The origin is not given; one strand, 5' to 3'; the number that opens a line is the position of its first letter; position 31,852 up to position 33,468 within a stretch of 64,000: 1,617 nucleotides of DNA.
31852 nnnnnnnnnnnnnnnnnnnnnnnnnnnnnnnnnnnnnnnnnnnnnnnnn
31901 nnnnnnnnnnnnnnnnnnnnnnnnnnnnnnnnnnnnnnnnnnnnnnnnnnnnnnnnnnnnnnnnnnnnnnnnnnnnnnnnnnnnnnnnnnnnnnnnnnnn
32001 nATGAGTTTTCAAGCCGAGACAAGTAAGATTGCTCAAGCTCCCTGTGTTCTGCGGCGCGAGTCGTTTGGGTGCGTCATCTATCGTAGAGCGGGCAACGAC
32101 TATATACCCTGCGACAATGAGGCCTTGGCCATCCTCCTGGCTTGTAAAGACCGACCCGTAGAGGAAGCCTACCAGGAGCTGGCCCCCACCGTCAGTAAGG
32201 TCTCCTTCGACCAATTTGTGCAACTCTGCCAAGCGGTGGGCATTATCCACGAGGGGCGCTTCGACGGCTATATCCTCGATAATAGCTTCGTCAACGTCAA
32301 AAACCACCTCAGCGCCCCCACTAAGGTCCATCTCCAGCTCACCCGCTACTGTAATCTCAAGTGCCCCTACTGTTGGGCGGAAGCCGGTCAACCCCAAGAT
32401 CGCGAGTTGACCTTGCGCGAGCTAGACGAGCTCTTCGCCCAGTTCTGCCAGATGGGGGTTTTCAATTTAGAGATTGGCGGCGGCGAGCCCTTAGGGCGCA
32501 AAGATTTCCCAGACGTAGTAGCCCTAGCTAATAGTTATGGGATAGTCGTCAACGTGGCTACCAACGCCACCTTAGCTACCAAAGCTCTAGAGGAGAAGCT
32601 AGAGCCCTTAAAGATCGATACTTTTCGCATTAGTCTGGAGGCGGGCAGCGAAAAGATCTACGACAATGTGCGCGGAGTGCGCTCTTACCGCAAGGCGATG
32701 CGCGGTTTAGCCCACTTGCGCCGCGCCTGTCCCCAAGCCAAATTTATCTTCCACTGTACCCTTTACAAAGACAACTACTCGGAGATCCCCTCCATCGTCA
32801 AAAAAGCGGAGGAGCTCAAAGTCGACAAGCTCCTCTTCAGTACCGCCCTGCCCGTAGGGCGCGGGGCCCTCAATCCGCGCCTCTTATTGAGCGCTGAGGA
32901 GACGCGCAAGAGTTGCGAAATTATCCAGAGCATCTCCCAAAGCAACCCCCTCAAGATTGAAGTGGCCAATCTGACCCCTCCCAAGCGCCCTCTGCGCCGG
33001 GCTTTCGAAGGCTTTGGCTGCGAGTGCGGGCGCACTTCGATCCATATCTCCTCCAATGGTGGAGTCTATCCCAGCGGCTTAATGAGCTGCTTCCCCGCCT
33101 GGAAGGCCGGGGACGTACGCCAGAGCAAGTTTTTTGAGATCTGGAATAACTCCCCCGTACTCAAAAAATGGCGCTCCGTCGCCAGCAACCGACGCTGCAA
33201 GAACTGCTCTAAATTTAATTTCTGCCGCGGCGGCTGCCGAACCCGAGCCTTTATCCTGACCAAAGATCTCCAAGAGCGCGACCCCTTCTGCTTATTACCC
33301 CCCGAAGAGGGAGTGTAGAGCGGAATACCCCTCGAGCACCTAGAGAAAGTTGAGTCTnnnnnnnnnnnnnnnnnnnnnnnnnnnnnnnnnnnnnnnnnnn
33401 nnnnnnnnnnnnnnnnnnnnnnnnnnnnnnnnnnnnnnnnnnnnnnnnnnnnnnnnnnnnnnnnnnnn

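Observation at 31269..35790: Candidate uncharacterised RiPP-like locus beside tRNA-Ala: Cys-rich 97-aa ORF, PqqD/RRE-rSAM-SPASM enzyme, GAF-HD-GYP membrane protein and an unknown protein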

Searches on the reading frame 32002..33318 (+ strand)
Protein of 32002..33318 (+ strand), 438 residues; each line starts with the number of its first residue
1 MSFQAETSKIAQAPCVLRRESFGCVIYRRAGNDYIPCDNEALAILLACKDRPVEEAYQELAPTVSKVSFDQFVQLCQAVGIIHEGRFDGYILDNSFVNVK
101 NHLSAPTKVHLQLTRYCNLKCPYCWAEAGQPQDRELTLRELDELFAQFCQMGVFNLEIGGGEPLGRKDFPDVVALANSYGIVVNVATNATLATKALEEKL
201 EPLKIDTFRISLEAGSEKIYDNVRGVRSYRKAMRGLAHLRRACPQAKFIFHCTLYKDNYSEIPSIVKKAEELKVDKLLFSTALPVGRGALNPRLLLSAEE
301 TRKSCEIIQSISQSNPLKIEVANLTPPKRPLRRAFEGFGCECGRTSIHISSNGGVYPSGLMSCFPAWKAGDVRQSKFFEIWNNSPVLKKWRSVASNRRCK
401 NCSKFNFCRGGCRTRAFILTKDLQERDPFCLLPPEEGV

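Call 4: search_protein_families(library=pfam, proteins=[window:32002-33318:+], max_evalue=0.1)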
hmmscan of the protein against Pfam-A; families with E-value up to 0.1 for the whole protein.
window:32002-33318:+ (438 aa): 3 families
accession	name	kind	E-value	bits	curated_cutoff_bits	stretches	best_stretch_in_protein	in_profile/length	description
PF04055.27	Radical_SAM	-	4.1e-24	86.1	29.5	1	112-268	2-165/166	Radical SAM superfamily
PF13186.11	SPASM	-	2.3e-08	34.6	21.5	1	340-402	1-66/67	Iron-sulfur cluster-binding domain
PF13353.11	Fer4_12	-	0.0013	19.5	22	1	115-177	13-75/137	4Fe-4S single cluster domain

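Call 5: search_protein_families(library=ncbifam, proteins=[window:32002-33318:+], max_evalue=0.1)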
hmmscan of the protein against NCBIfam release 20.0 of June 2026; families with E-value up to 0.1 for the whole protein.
window:32002-33318:+ (438 aa): 76 families (the best 25 are shown)
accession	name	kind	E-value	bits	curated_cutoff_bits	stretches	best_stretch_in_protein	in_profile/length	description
NF050035.1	rSAM_WgK_link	exception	2e-44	152.1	650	2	100-289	2-191/367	radical SAM/SPASM peptide maturase WgkB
TIGR03962.1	mycofact_rSAM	equivalog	3.7e-42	144.7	265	1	100-436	5-337/339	mycofactocin radical SAM maturase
TIGR04053.2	TIGR04053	equivalog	9e-41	140.3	395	2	105-321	6-223/366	TIGR04053 family radical SAM/SPASM domain-containing protein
TIGR04545.1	rSAM_ahbD_hemeb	equivalog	3.2e-39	135.3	500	2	111-315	4-208/339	heme b synthase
TIGR02109.1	PQQ_syn_pqqE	equivalog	1.1e-38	133.1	381.35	1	103-434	3-334/358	pyrroloquinoline quinone biosynthesis protein PqqE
NF045574.1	sacti_mat_StsB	exception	2.4e-35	122.3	625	1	107-424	96-407/466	StsB family radical SAM/SPASM domain sactipeptide maturase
TIGR04055.1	rSAM_NirJ2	equivalog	7.2e-35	121.1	500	1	113-431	6-323/326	putative heme d1 biosynthesis radical SAM protein NirJ2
TIGR04051.1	rSAM_NirJ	equivalog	2.1e-34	119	515.45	2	111-307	6-201/354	heme d1 biosynthesis radical SAM protein NirJ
TIGR04546.1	rSAM_ahbC_deAc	equivalog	3.7e-34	118.2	650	2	109-309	41-240/390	12,18-didecarboxysiroheme deacetylase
TIGR04303.1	GeoRSP_rSAM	equivalog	5.4e-34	118.2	400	1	103-430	1-324/325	GeoRSP system radical SAM/SPASM protein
TIGR04054.1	rSAM_NirJ1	equivalog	3.3e-33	114.9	650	2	109-309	38-237/387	putative heme d1 biosynthesis radical SAM protein NirJ1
TIGR04347.1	pseudo_SAM_Halo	equivalog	5.7e-29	101.6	525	2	109-310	40-240/390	TIGR04347 family pseudo-SAM/SPASM protein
TIGR04251.1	SCM_rSAM_ScmF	equivalog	2.7e-25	89.5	400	1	108-430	5-339/353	SynChlorMet cassette radical SAM/SPASM protein ScmF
TIGR04250.1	SCM_rSAM_ScmE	equivalog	1.7e-23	83.1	400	1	106-425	2-340/358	SynChlorMet cassette radical SAM/SPASM protein ScmE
TIGR04317.1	W_rSAM_matur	equivalog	1.7e-22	80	380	1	107-402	4-310/349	tungsten cofactor oxidoreductase radical SAM maturase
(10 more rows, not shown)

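Call 7: find_homologous_proteins(query=window:32002-33318:+)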
Query window:32002-33318:+ (438 aa): 47 proteins with E <= 0.001 among 8000 candidates.
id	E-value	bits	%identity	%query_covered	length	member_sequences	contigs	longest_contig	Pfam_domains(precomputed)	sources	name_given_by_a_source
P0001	0.0e+0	1014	100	100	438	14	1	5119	PF13186.12,PF04055.28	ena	-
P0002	4.0e-203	693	69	98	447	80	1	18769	PF13186.12,PF04055.28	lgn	-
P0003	1.1e-185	636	63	98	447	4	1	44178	PF13186.12,PF04055.28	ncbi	-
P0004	2.5e-159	549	62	88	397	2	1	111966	PF13186.12,PF04055.28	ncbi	ncbi:MAG: radical SAM/SPASM domain-containing protein [Candidatus Bruticola sp.]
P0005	1.1e-137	477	49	99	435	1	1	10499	PF13186.12,PF04055.28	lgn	-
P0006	3.0e-131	456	48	97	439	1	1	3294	PF13186.12,PF04055.28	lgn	-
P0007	1.3e-128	448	48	97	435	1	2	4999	PF13186.12,PF04055.28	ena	-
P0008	7.4e-128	445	47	99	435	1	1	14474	PF13186.12,PF04055.28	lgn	-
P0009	1.3e-125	438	46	97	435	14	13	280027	PF13186.12,PF04055.28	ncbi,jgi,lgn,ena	jgi:radical SAM protein with 4Fe4S-binding SPASM domain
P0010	4.2e-125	436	46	99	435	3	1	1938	PF13186.12,PF04055.28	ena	-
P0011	1.0e-124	435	45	99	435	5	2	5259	PF13186.12,PF04055.28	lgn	-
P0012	7.8e-123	428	46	97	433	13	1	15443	PF04055.28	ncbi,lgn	-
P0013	4.4e-122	426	43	98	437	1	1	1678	PF13186.12,PF04055.28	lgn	-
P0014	1.3e-121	424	46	98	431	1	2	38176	PF13186.12,PF04055.28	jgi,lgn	jgi:radical SAM protein with 4Fe4S-binding SPASM domain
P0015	5.7e-121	422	43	100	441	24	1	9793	PF04055.28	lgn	-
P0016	1.5e-119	418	44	98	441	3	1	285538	PF04055.28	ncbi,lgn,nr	ncbi:radical SAM protein [bacterium]|nr:radical SAM protein [bacterium]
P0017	3.2e-118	413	45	98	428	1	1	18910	PF13186.12,PF04055.28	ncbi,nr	ncbi:MAG: radical SAM protein [Armatimonadetes bacterium]|nr:radical SAM protein [Armatimonadota bac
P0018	1.2e-117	411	46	98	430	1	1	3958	PF13186.12,PF04055.28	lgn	-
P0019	1.0e-116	408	45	98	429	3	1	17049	PF13186.12,PF04055.28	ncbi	-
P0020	1.3e-116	408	43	98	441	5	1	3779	PF04055.28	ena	-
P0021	3.5e-115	403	46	97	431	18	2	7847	PF13186.12,PF04055.28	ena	-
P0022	5.2e-115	403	44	98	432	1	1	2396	PF13186.12,PF04055.28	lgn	-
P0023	5.6e-115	403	44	98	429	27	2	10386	PF13186.12,PF04055.28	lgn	-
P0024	2.9e-114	400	44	97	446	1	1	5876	PF13186.12,PF04055.28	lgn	-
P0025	3.7e-114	400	43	98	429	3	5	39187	PF13186.12,PF04055.28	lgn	-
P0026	9.4e-114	399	42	98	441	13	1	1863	PF04055.28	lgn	-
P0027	2.7e-113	397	44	98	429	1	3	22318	PF13186.12,PF04055.28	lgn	-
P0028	4.2e-111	390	44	98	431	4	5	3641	PF13186.12,PF04055.28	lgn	-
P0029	1.4e-110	388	43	98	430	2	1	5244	PF13186.12,PF04055.28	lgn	-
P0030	2.7e-109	384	44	98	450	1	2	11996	PF13186.12,PF04055.28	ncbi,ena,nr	ncbi:radical SAM protein [bacterium]|nr:radical SAM protein [bacterium]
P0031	3.1e-109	384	43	96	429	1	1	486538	PF13186.12,PF04055.28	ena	-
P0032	5.8e-109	383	45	94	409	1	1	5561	PF13186.12,PF04055.28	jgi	jgi:radical SAM protein with 4Fe4S-binding SPASM domain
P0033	2.3e-108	381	47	85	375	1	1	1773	PF04055.28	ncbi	ncbi:MAG: radical SAM protein, partial [Candidatus Eremiobacterota bacterium]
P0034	2.9e-108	380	44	98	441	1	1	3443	PF13186.12,PF04055.28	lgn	-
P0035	5.7e-107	376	42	97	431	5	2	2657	PF13186.12,PF04055.28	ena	-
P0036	3.6e-106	374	42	98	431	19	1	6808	PF13186.12,PF04055.28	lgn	-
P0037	2.3e-104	368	42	95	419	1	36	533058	PF13186.12,PF04055.28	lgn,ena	-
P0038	1.6e-99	352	42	94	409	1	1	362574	PF13186.12,PF04055.28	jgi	jgi:radical SAM protein with 4Fe4S-binding SPASM domain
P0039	5.2e-99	350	41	94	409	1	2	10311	PF13186.12,PF04055.28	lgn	-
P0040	9.5e-30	122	28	76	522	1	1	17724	PF13186.12,PF04055.28,PF13353.12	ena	-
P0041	5.6e-26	109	24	95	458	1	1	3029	PF04055.28,PF13353.12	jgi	jgi:radical SAM protein with 4Fe4S-binding SPASM domain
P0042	1.7e-23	101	29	64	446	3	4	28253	PF13186.12,PF04055.28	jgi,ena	jgi:radical SAM protein with 4Fe4S-binding SPASM domain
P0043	5.8e-19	86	29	64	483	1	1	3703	PF13186.12,PF04055.28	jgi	jgi:radical SAM protein with 4Fe4S-binding SPASM domain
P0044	1.4e-10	59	28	75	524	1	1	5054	PF13186.12,PF04055.28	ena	-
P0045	1.8e-10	58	23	68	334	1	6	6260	PF13186.12,PF04055.28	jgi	jgi:SynChlorMet cassette radical SAM/SPASM protein ScmE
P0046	3.7e-8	51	27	79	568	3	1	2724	PF13186.12,PF04055.28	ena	-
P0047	2.3e-6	45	30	27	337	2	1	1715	PF13186.12,PF04055.28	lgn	-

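Call 10: find_related_loci(query=A1, collection=genome_contigs, flank=10000)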
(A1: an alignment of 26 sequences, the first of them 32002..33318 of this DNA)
Query A1 (438 aa) in genome_contigs; peptide patterns used: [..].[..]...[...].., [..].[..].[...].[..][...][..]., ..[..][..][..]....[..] (x = any residue, [..] = any of these).
292 stretches matched a pattern; 76 encode a relative of the query (tblastn E <= 1e-3); 76 distinct loci.
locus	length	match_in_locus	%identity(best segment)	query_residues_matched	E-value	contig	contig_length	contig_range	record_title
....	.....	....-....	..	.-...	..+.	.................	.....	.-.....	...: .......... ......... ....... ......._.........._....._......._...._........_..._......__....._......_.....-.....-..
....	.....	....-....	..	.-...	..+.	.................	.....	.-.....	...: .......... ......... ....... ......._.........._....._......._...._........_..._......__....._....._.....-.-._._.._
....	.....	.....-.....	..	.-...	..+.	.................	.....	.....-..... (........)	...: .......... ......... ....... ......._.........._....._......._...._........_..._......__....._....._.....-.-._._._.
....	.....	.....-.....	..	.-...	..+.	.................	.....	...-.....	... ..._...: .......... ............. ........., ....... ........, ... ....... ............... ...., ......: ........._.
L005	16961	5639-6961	68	2-438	0e+0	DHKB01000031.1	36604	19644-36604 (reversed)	MAG TPA_asm: bacterium UBP9_UBA4705 isolate UBA4705 UBA4705_contig_10413, whole genome shotgun sequence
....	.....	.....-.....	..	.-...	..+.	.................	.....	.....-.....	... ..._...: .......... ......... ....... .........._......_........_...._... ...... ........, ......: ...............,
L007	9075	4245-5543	62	2-430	0e+0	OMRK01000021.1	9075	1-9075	uncultured bacterium isolate RUG807 genome assembly, contig: k87_1924958, whole genome shotgun sequence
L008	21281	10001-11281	62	8-430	3e-180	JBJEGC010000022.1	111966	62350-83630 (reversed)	MAG: Candidatus Bruticola sp. isolate PUUB49_bin.005 NODE_45_length_111966_cov_11.769710, whole genome shotgun sequence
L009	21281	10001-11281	61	8-430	1e-176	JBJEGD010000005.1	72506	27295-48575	MAG: Candidatus Bruticola sp. isolate LOHA09_bin.039 NODE_137_length_72506_cov_9.986860, whole genome shotgun sequence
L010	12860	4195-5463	46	11-435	1e-130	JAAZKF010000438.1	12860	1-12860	MAG: Burkholderiales bacterium isolate AS22ysBPME_216 240934_AS22, whole genome shotgun sequence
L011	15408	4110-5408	45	1-435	1e-129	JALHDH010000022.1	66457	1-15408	MAG: bacterium isolate 1-no_shock_S1_038 scaffold_604, whole genome shotgun sequence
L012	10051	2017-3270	46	11-430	6e-129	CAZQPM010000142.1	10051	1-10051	MAG TPA_asm: uncultured Burkholderiales bacterium isolate SRP216815_co1_43 genome assembly, contig: NODE_9116_length_100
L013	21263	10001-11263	46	9-432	1e-128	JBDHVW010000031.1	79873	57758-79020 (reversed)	MAG: Vulcanimicrobiota bacterium isolate AS-MICRO-3CA.307 NODE_964_length_79873_cov_5.207769, whole genome shotgun seque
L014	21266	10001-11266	47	8-432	1e-127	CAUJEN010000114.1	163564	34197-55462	MAG: Candidatus Eremiobacteraeota bacterium isolate KLAP168 genome assembly, contig: KLAP168_132376, whole genome shotgu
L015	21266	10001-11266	46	8-432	6e-127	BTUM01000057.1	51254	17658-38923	MAG: Candidatus Xenobia bacterium AMX-MBFR-33 DNA, sequence057, whole genome shotgun sequence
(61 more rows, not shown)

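Call 20: search_solved_structures(query=A1, max_evalue=0.001)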
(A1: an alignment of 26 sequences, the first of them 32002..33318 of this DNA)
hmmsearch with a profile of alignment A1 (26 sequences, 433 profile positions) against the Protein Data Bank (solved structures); distinct sequences matched with E-value up to 0.001: 23.
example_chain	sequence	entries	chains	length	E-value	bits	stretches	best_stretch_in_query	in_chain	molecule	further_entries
6c8v_A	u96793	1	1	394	8.1e-29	103.9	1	98-428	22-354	Coenzyme PQQ synthesis protein E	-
6efn_A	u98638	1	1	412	4.6e-24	88.2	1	19-394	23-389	Sporulation killing factor maturation protein SkfB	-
5v1q_A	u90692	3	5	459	3.2e-17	65.7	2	12-210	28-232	Radical SAM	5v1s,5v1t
7tol_A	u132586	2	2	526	4.6e-16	61.8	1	85-289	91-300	glycerol dibiphytanyl glycerol tetraether - macrocyclic archaeol synthase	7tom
7vob_C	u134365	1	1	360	1.2e-12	50.5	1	108-270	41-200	Cytosylglucuronate decarboxylase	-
7voc_C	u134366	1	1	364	1.3e-12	50.5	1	108-270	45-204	Cytosylglucuronate decarboxylase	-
1tv7_A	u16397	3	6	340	1.5e-11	47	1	98-224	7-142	Molybdenum cofactor biosynthesis protein A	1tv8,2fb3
2fb2_A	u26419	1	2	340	1.5e-11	47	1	98-224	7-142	Molybdenum cofactor biosynthesis protein A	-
4k37_A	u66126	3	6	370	2.1e-10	43.2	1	343-409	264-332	Anaerobic sulfatase-maturating enzyme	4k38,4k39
4k36_A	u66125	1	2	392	2.7e-10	42.8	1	343-409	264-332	Anaerobic sulfatase-maturating enzyme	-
5wgg_A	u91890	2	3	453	7.7e-10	41.3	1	92-256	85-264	Radical SAM domain protein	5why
7n7h_A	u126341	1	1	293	2.1e-08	36.6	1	101-255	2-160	VIPERIN-LIKE ENZYME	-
8wm2_A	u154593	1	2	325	2.8e-08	36.2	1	111-210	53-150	Fe-S radical SAM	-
5vsl_A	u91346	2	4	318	1.8e-07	33.6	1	96-258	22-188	Radical S-adenosyl methionine domain-containing protein 2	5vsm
6q2p_A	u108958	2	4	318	1.8e-07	33.5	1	96-258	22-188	Radical S-adenosyl methionine domain-containing protein 2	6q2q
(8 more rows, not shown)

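Call 42: predict_structure(alignment_id=A1)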
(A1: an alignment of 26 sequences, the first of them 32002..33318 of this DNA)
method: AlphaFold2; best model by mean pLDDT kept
length: 438 residues; sequences in the alignment: 26
mean_pLDDT: 89.0   pTM: 0.89
mean pLDDT of the five models: 89.0, 88.1, 87.8, 87.4, 87.4
residues with pLDDT >= 90: 275; 70-90: 129; 50-70: 32; < 50: 2
segments of 3 or more residues with pLDDT < 50: none
pLDDT, mean of each block of 10 residues (from residue 1): 83 94 91 91 94 93 93 95 94 71 88 87 73 85 97 95 93 98 96 96 97 89 88 96 97 92 95 96 89 90 91 92 80 57 82 92 92 95 91 84 84 88 88 62
secondary structure, 60 per line:
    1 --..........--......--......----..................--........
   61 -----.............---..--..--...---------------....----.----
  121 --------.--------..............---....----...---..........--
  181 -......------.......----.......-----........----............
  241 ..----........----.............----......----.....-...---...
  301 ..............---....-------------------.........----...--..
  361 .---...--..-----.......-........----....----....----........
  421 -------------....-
elements in order: H3-12 E15-20 E23-28 E33-38 H39-50 H53-60 H66-78 E90-92 E108-111 H138-151 E155-158 H169-178 E182-187 H194-200 E205-211 H217-224 H229-242 E247-254 H259-271 E276-281 H286-290 H298-314 E318-321 H341-345 E346-349 E354-356 H377-383 H385-392 H397-400 H405-408 H413-420 H434-437

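Call 44: fold_search(model_id=the predicted structure, library=pdb)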
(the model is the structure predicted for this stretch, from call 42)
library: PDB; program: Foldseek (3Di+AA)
matches with E <= 10: 1655; with E <= 0.001: 191
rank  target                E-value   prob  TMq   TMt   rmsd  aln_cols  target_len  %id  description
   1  5v1q_B                1.4e-22  1.00  0.75  0.75   4.9       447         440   19  Crystal structure of Streptococcus suis SuiB (released 2017-08-30)
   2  5v1s_A                2.7e-22  1.00  0.72  0.74   6.3       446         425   20  Crystal structure of Streptococcus suis SuiB bound to S-adenosylmethionine (released 2017-08-30)
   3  5v1t_A                3.0e-22  1.00  0.75  0.75   4.7       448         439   19  Crystal structure of Streptococcus suis SuiB bound to precursor peptide SuiA (released 2017-08-30)
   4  5v1s_B                3.2e-22  1.00  0.72  0.74   4.9       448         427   19  Crystal structure of Streptococcus suis SuiB bound to S-adenosylmethionine (released 2017-08-30)
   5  5v1q_A                1.3e-21  1.00  0.74  0.76   4.6       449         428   19  Crystal structure of Streptococcus suis SuiB (released 2017-08-30)
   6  6efn                  2.7e-17  1.00  0.66  0.75   4.3       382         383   20  Structure of a RiPP maturase, SkfB (released 2018-10-24)
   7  6c8v                  2.5e-16  1.00  0.56  0.76   4.8       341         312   20  X-ray structure of PqqE from Methylobacterium extorquens (released 2018-02-14)
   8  5why_B                2.8e-16  1.00  0.57  0.59  14.7       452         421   15  Structural Insights into Thioether Bond Formation in the Biosynthesis of Sactipeptides (released 2017-07-26)
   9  5wgg_A                2.4e-15  1.00  0.56  0.56  14.1       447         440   15  Structural Insights into Thioether Bond Formation in the Biosynthesis of Sactipeptides (released 2017-07-26)
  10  5why_A                5.1e-15  1.00  0.54  0.56  14.6       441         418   16  Structural Insights into Thioether Bond Formation in the Biosynthesis of Sactipeptides (released 2017-07-26)
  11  4k36_A                5.3e-14  1.00  0.58  0.65   4.4       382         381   17  His6 tagged anSMEcpe with bound AdoMet (released 2013-05-08)
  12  4k37_A                1.5e-13  1.00  0.60  0.71   4.4       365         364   19  Native anSMEcpe with bound AdoMet (released 2013-05-08)
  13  4k37_B                3.7e-13  1.00  0.59  0.69   4.2       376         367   17  Native anSMEcpe with bound AdoMet (released 2013-05-08)
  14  4k36_B                3.9e-13  1.00  0.58  0.69   4.5       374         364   17  His6 tagged anSMEcpe with bound AdoMet (released 2013-05-08)
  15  4k38_A                5.0e-13  1.00  0.58  0.67   4.5       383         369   17  Native anSMEcpe with bound AdoMet and Kp18Cys peptide (released 2013-05-08)
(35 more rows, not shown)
